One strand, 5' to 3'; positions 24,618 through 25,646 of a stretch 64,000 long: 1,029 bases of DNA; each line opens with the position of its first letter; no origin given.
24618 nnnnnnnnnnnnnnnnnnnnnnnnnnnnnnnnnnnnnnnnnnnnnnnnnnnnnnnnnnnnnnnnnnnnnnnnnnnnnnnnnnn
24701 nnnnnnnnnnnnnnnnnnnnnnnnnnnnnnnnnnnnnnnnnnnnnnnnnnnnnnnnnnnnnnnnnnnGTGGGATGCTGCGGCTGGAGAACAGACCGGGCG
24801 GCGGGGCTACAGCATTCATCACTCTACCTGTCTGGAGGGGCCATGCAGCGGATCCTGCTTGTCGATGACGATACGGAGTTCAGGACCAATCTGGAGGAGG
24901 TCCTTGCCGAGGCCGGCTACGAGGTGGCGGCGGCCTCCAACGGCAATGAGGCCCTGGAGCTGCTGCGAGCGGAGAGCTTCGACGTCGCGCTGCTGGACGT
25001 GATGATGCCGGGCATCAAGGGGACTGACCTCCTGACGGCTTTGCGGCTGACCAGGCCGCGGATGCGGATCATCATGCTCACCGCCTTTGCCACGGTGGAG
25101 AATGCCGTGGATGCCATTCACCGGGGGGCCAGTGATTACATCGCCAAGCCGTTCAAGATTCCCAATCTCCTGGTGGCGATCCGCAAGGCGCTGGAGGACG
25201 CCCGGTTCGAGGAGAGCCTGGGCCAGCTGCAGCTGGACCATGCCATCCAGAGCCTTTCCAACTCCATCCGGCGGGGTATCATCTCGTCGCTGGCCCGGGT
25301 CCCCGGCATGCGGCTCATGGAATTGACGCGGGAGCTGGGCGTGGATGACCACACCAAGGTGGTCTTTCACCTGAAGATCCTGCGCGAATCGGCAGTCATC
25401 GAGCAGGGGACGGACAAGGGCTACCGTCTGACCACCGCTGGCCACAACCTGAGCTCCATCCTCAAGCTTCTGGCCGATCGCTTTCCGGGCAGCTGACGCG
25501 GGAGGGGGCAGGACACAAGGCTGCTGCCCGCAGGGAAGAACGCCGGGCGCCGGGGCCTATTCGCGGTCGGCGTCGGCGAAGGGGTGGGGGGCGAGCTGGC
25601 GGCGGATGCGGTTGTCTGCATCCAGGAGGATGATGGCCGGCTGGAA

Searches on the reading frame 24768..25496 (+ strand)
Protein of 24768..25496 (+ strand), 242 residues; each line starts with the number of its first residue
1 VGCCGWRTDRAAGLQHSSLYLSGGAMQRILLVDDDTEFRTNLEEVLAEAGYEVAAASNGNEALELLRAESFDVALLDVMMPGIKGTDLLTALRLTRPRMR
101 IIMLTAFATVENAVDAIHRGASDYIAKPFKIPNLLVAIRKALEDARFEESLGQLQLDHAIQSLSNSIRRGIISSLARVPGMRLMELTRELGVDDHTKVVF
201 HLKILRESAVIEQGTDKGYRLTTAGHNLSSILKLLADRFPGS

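Call 89: search_protein_families(library=pfam, proteins=[window:24768-25496:+], max_evalue=0.001)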
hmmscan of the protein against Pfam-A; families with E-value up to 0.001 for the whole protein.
window:24768-25496:+ (242 aa): 3 families
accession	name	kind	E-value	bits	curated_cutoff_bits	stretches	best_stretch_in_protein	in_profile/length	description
PF00072.30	Response_reg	-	3.9e-32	111.2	30.2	1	29-138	1-110/111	Response regulator receiver domain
PF24038.1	DUF7347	-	1.4e-08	35.3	27.6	1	158-229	3-74/77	Domain of unknown function (DUF7347)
PF12840.13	HTH_20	-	0.00054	20.3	27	0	163-212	1-49/51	Helix-turn-helix domain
